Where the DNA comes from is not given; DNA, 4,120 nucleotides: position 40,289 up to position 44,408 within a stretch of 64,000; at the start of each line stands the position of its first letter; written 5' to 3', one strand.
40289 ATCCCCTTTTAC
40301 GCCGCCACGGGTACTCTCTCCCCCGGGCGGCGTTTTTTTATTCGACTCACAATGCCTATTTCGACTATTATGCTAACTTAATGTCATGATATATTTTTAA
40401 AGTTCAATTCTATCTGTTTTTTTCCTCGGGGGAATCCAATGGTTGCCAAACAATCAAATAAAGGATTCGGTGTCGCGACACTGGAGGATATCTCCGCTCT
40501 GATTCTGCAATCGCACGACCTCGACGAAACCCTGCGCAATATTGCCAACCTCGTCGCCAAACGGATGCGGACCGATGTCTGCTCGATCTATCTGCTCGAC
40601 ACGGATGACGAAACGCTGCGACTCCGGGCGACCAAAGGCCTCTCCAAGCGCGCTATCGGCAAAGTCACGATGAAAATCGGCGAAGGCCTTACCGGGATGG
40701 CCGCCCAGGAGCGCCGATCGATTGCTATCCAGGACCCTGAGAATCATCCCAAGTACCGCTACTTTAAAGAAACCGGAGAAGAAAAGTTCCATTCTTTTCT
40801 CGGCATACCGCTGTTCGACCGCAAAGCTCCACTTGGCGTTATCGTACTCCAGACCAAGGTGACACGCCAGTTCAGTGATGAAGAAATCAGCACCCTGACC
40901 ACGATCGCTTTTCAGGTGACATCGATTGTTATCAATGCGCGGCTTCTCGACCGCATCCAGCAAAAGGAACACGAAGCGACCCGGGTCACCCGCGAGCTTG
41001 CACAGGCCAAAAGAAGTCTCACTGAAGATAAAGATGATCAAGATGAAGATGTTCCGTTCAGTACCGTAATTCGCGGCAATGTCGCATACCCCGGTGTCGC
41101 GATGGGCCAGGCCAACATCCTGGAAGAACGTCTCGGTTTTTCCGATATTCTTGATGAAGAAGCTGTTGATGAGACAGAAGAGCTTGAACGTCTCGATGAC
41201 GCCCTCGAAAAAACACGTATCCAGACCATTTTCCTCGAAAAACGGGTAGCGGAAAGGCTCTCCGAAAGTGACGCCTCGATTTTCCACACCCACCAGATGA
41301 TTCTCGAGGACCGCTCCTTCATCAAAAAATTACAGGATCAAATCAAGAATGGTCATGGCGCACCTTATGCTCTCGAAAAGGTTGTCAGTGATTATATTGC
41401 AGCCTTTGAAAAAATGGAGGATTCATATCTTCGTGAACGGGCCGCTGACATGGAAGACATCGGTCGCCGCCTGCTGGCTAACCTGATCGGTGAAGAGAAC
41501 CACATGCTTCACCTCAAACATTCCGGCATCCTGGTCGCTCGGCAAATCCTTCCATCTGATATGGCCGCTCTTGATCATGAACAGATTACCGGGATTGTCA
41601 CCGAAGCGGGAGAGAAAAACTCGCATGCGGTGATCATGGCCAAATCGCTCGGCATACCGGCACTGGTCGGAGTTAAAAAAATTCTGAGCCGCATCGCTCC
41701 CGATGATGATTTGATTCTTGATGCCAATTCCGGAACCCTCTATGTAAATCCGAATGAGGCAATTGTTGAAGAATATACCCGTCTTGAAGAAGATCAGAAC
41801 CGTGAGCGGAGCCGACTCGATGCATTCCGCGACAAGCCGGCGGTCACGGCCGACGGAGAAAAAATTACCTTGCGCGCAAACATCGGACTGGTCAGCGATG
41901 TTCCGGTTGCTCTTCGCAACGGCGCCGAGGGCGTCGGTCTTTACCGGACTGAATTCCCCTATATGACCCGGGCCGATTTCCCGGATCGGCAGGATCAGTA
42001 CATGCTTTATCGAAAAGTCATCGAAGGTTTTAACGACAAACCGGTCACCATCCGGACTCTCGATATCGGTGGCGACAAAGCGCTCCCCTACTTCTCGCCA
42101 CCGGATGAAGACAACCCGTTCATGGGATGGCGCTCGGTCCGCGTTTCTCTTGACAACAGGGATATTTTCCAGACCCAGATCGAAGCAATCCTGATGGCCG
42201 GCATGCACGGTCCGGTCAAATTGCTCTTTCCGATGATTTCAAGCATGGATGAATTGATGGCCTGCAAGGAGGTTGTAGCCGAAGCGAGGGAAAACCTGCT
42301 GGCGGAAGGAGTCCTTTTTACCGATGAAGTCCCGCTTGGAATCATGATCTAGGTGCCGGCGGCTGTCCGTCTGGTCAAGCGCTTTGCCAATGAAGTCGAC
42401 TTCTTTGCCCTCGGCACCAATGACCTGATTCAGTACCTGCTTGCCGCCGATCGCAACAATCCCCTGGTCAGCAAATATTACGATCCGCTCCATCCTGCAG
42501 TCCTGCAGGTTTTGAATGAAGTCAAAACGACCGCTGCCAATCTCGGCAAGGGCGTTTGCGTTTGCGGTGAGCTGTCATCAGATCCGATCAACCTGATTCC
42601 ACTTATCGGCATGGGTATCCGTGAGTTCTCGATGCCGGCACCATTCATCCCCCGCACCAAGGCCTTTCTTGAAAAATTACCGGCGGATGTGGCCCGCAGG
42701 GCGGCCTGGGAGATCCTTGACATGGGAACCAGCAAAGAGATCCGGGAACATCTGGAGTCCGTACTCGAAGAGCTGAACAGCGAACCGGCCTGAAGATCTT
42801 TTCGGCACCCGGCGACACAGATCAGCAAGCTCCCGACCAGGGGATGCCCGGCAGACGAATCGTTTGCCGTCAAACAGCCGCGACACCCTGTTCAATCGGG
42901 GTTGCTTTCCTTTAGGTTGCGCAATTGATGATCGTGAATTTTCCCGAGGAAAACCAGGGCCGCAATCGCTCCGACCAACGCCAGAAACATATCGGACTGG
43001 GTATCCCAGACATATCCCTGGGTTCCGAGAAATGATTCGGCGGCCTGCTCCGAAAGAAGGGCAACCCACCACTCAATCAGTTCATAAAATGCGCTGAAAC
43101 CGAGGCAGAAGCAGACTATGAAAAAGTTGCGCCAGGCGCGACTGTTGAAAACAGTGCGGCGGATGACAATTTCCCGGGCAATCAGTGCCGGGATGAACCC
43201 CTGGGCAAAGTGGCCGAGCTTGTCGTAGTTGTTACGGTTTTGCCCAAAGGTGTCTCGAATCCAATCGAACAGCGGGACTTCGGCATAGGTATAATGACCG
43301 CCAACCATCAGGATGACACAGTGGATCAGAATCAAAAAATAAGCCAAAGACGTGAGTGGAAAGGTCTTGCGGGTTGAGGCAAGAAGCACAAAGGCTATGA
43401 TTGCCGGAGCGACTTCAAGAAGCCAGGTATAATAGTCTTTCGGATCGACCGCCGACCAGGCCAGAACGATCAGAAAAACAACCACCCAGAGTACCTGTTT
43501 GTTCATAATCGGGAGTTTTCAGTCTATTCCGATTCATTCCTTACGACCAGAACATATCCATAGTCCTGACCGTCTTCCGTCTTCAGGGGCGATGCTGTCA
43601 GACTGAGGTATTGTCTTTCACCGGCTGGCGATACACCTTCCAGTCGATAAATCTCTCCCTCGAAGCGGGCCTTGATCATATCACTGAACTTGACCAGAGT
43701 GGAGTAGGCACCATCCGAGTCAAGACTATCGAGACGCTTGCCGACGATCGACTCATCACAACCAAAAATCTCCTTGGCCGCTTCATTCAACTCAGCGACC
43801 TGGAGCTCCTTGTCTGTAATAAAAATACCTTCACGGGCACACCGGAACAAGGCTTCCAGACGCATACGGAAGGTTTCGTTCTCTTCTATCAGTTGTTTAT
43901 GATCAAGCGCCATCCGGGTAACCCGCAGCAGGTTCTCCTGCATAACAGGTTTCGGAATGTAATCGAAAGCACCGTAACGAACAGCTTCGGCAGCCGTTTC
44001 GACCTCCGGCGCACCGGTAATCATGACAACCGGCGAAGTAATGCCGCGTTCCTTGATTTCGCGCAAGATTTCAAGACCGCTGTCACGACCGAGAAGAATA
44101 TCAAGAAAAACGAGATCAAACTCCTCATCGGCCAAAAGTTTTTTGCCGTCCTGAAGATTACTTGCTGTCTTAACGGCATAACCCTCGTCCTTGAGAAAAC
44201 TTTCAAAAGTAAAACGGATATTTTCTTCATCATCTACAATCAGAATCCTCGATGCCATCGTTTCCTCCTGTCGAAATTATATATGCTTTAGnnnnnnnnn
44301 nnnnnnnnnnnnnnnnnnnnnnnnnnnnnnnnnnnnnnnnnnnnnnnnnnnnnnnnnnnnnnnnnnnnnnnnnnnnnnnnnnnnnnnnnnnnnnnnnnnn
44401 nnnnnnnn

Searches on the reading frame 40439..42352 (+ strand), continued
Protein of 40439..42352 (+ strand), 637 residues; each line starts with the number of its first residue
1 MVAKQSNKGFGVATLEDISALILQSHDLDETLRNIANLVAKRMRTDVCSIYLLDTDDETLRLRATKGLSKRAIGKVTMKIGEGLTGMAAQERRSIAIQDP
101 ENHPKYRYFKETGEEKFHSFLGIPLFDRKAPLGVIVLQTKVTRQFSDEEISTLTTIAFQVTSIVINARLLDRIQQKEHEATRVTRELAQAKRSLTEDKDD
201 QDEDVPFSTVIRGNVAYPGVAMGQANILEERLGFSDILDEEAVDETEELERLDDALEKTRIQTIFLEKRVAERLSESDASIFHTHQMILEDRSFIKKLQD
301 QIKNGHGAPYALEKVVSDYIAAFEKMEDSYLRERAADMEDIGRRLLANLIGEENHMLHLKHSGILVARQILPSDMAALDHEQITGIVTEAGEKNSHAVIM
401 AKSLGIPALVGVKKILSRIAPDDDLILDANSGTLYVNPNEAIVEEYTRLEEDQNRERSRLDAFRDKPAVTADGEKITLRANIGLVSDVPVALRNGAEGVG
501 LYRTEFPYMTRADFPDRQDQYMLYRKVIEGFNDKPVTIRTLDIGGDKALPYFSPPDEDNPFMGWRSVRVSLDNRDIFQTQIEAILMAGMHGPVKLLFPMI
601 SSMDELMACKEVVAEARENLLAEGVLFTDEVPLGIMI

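Call 53: find_encoding_contigs(protein=P0091, flank=6000, max_places=2)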
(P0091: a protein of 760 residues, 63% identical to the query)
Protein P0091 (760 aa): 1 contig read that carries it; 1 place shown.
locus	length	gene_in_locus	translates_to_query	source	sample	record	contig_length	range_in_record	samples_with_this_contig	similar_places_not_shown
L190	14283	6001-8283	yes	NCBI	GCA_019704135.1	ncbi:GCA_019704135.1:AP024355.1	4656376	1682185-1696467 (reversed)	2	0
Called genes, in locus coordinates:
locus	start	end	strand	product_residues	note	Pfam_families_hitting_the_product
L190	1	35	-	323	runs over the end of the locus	PF13379:NMT1_2 (weak), PF16868:NMT1_3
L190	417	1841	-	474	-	PF00072:Response_reg, PF00158:Sigma54_activat, PF14532:Sigma54_activ_2, PF25601:AAA_lid_14, PF02954:HTH_8 (weak)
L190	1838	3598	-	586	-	PF00497:SBP_bac_3, PF00512:HisKA (faint), PF02518:HATPase_c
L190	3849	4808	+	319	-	PF00005:ABC_tran, PF13304:AAA_21 (weak), PF08352:oligo_HPY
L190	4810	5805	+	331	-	PF00005:ABC_tran, PF08352:oligo_HPY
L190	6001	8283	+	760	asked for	PF12838:Fer4_7 (weak), PF02906:Fe_hyd_lg_C, PF00158:Sigma54_activat, PF14532:Sigma54_activ_2, PF07724:AAA_2, PF07728:AAA_5, PF25601:AAA_lid_14, PF02954:HTH_8, +7 more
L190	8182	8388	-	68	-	-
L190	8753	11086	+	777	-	PF13185:GAF_2, PF01590:GAF, PF13492:GAF_3, PF05524:PEP-utilisers_N, PF00391:PEP-utilizers, PF02896:PEP-utilizers_C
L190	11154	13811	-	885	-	PF00133:tRNA-synt_1, PF09334:tRNA-synt_1g, PF13603:tRNA-synt_1_2, PF09334:tRNA-synt_1g, PF08264:Anticodon_1, PF10458:Val_tRNA-synt_C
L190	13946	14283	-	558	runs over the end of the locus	PF00072:Response_reg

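Call 54: find_encoding_contigs(protein=P0108, flank=6000, max_places=2)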
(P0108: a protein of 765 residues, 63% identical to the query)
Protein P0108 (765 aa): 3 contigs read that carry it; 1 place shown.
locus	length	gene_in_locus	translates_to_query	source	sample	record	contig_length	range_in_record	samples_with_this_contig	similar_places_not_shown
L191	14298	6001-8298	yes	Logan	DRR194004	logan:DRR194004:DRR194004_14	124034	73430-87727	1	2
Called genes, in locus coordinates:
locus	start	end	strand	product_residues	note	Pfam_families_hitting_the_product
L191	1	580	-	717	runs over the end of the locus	PF22020:RlmL_1st, PF02926:THUMP, PF01170:UPF0020, PF05175:MTS (faint), PF10672:Methyltrans_SAM, PF03602:Cons_hypoth95, PF13649:Methyltransf_25 (weak), PF13847:Methyltransf_31, +2 more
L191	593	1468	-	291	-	PF02811:PHP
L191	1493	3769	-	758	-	PF09371:Tex_N, PF22706:Tex_central_region, PF16921:Tex_YqgF, PF14639:YqgF, PF12836:HHH_3, PF17674:HHH_9, PF00575:S1, PF23459:S1_RRP5, +1 more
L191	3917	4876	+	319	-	PF00005:ABC_tran, PF13304:AAA_21 (weak), PF08352:oligo_HPY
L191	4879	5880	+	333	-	PF00005:ABC_tran, PF08352:oligo_HPY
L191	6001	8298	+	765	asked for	PF02906:Fe_hyd_lg_C, PF04060:FeS, PF00158:Sigma54_activat, PF14532:Sigma54_activ_2, PF07724:AAA_2, PF07728:AAA_5, PF25601:AAA_lid_14, PF02954:HTH_8, +8 more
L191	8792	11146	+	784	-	PF13185:GAF_2, PF01590:GAF, PF13492:GAF_3, PF05524:PEP-utilisers_N, PF00391:PEP-utilizers, PF02896:PEP-utilizers_C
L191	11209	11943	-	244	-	PF13483:Lactamase_B_3, PF12706:Lactamase_B_2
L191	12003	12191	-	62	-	PF01361:Tautomerase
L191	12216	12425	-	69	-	PF13275:S4_2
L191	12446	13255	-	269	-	PF01734:Patatin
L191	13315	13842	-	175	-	-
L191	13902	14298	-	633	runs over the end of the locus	PF02518:HATPase_c (faint), PF13589:HATPase_c_3, PF00183:HSP90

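Call 64: search_solved_structures(query=L004:267-1586:+, max_evalue=0.001, show_alignments=1)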
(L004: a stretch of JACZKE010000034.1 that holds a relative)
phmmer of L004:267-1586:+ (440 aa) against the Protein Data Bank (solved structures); distinct sequences matched with E-value up to 0.001: 58.
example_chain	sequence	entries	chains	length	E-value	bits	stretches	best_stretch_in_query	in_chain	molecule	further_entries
7p5h_A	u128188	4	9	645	8.2e-22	80.8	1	35-273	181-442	Fe-hydrogenase, subunit alpha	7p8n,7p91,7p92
8a6t_A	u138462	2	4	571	1.9e-19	73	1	35-268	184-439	Electron bifurcating hydrogenase subunit HydA1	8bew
7qv7_D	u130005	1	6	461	8e-19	70.9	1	87-232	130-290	Hydrogen dependent carbon dioxide reductase subunit HydA2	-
7qhf_A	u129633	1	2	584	1.4e-16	63.6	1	37-248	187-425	Iron hydrogenase 1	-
6glz_A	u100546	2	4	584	1.4e-16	63.5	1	37-248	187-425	Iron hydrogenase 1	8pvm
6yf4_A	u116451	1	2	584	1.8e-16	63.2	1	37-248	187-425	Iron hydrogenase 1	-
6gly_A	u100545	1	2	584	2e-16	63.1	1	37-248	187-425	Iron hydrogenase 1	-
6gm4_A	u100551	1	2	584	2.7e-16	62.6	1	37-248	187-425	Iron hydrogenase 1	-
6gm8_A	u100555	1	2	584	3.1e-16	62.4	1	37-248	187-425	Iron hydrogenase 1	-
6gm1_A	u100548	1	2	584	3.3e-16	62.3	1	37-249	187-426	Iron hydrogenase 1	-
1c4a_A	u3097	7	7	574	3.5e-16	62.2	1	37-249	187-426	PROTEIN (FE-ONLY HYDROGENASE) | PROTEIN (PERIPLASMIC HYDROGENASE 1) | Iron hydrogenase 1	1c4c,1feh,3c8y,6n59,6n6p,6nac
4xdd_A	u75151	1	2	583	3.7e-16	62.2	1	37-248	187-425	Iron hydrogenase 1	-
4xdc_A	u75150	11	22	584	3.7e-16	62.1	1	37-248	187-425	Iron hydrogenase 1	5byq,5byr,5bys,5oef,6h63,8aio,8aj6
6gm0_A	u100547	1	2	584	3.8e-16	62.1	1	37-248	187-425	Iron hydrogenase 1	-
6gm3_A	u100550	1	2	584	3.8e-16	62.1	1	37-248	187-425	Iron hydrogenase 1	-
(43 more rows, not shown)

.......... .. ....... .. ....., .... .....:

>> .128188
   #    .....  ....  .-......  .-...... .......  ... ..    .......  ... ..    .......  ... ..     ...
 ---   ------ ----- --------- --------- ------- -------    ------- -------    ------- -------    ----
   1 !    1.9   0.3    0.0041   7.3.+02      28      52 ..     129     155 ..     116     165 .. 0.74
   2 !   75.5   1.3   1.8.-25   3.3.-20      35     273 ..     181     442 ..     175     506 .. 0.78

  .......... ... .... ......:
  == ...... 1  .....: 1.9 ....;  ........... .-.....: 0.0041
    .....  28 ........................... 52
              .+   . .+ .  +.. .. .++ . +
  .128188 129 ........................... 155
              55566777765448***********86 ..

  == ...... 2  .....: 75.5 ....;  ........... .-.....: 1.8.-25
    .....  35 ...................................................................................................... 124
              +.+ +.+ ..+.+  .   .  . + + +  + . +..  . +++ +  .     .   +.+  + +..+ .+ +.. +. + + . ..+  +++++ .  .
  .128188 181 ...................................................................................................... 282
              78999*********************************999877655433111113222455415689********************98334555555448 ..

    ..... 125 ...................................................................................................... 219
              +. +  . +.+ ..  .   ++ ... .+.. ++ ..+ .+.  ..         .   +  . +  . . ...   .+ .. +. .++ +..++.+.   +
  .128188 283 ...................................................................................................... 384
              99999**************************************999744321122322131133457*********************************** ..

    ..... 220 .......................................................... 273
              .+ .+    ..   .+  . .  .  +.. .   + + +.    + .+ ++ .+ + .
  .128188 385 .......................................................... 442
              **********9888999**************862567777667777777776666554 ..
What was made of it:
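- On Putative sensory [FeFe]-hydrogenase (group C/D) module: PDB homology supports the H-domain assignment (call 64).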

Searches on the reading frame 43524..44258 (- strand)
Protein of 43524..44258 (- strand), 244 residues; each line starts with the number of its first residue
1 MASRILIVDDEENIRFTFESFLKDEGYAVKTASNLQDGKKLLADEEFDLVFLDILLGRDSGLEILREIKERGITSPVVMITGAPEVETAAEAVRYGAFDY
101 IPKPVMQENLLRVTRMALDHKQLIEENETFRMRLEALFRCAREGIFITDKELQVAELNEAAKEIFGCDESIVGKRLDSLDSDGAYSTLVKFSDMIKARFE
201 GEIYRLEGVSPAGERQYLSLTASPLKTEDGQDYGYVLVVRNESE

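Call 7: search_protein_families(library=pfam, proteins=[window:43524-44258:-])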
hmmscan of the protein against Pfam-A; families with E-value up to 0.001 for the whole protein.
window:43524-44258:- (244 aa): 5 families
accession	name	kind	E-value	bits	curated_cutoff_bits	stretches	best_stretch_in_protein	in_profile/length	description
PF00072.30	Response_reg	-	1.3e-27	96.6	30.2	1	5-112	1-108/111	Response regulator receiver domain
PF13426.13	PAS_9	-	3e-08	34.3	27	1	143-244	2-103/103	PAS domain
PF13188.13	PAS_8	-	8e-07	29.2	21.8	1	133-181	2-52/65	PAS domain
PF08448.16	PAS_4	-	4.1e-06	27.4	23.1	1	143-240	6-103/110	PAS fold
PF13596.12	PAS_10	-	0.00087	20.3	22.1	0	135-239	2-102/106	PAS domain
